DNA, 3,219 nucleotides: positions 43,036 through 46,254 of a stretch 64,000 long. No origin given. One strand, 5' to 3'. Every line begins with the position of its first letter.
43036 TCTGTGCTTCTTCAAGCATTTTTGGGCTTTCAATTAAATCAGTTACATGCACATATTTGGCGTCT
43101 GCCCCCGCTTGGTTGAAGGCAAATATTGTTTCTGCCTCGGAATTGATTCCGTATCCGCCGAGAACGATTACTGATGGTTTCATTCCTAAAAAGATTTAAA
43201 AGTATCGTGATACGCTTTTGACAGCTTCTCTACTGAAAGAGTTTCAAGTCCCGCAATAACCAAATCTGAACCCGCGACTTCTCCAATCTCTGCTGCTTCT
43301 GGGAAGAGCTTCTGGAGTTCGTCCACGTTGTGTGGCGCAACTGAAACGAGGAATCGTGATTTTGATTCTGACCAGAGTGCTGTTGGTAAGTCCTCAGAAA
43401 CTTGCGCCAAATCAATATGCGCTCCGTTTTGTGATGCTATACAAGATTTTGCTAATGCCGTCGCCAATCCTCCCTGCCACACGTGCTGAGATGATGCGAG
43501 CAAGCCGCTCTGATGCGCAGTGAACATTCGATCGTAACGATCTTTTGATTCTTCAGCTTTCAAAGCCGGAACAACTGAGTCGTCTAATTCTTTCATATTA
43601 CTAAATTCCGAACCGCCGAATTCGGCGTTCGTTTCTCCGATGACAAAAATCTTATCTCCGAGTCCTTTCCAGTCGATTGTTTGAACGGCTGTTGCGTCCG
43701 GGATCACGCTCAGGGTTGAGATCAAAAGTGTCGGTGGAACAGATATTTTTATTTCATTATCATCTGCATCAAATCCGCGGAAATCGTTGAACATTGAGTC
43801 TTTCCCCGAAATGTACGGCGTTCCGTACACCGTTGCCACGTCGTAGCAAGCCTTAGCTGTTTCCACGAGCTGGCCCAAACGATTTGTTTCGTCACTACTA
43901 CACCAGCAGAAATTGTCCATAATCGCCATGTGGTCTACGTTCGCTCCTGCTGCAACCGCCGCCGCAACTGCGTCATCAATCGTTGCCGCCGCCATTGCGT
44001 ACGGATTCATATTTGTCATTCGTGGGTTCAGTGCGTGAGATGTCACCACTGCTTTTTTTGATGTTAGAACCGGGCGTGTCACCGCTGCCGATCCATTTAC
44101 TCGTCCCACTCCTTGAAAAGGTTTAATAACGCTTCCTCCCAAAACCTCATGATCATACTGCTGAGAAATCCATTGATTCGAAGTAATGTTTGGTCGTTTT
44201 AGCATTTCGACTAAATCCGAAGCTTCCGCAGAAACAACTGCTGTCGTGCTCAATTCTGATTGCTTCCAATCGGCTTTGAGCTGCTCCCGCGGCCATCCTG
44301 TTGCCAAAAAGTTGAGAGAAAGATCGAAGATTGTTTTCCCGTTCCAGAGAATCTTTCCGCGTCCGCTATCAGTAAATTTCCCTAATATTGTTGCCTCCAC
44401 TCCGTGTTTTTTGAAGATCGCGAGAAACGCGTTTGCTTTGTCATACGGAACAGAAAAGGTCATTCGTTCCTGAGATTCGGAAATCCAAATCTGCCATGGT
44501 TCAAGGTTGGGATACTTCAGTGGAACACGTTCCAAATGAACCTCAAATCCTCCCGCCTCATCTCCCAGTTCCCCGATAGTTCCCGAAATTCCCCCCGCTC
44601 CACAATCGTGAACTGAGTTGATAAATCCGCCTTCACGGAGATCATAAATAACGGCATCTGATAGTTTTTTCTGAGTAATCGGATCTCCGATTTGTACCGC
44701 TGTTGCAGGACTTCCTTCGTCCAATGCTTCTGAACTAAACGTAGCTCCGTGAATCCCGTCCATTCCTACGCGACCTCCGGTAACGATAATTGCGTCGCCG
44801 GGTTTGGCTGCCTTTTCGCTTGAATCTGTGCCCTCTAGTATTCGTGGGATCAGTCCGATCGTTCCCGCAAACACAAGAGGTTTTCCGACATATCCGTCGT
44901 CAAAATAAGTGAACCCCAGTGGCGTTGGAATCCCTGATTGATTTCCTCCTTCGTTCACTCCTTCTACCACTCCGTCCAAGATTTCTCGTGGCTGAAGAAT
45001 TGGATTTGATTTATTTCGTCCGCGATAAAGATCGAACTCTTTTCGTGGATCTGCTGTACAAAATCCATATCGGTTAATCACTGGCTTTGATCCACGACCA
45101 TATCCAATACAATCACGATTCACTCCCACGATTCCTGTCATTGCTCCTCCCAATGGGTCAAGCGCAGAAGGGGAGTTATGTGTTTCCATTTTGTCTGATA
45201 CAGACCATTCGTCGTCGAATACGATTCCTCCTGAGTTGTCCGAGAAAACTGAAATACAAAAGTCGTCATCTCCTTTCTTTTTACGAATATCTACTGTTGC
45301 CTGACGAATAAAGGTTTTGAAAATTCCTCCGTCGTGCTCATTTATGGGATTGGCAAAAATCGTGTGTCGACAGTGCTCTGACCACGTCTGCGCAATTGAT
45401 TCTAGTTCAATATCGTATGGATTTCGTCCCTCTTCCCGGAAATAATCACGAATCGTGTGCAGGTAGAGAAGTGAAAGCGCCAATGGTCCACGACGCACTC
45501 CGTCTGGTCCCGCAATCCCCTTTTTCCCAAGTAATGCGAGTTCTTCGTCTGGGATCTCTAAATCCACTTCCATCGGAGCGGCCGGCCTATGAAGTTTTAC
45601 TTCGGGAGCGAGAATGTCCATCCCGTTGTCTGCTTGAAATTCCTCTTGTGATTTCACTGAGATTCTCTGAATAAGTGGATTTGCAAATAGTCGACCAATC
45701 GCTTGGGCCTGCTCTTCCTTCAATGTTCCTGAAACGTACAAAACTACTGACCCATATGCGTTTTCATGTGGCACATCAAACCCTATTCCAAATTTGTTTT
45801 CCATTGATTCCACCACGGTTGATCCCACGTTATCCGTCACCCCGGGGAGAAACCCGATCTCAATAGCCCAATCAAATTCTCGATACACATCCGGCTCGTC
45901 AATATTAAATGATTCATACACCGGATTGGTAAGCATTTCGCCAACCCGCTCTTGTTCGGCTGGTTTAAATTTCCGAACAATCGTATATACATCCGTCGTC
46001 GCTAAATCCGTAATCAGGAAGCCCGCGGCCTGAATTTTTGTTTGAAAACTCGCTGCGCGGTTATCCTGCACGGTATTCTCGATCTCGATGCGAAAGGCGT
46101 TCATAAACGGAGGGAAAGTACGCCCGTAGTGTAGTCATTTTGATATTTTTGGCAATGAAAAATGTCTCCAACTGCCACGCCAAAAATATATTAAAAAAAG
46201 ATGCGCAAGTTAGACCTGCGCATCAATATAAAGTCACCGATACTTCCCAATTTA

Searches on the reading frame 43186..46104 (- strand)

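Call 20: search_protein_families(library=pfam, proteins=[window:43186-46104:-], max_evalue=0.001)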
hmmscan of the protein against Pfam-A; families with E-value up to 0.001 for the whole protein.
window:43186-46104:- (972 aa): 3 families
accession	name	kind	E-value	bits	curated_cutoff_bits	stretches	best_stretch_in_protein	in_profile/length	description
PF02769.27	AIRS_C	-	1.2e-45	155.9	23.1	2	434-587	1-155/156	AIR synthase related protein, C-terminal domain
PF18072.6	FGAR-AT_linker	-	8.9e-13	49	26.6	1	208-247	10-49/50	Formylglycinamide ribonucleotide amidotransferase linker domain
PF00586.29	AIRS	-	1.1e-11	45.6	24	1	293-419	6-112/112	AIR synthase related protein, N-terminal domain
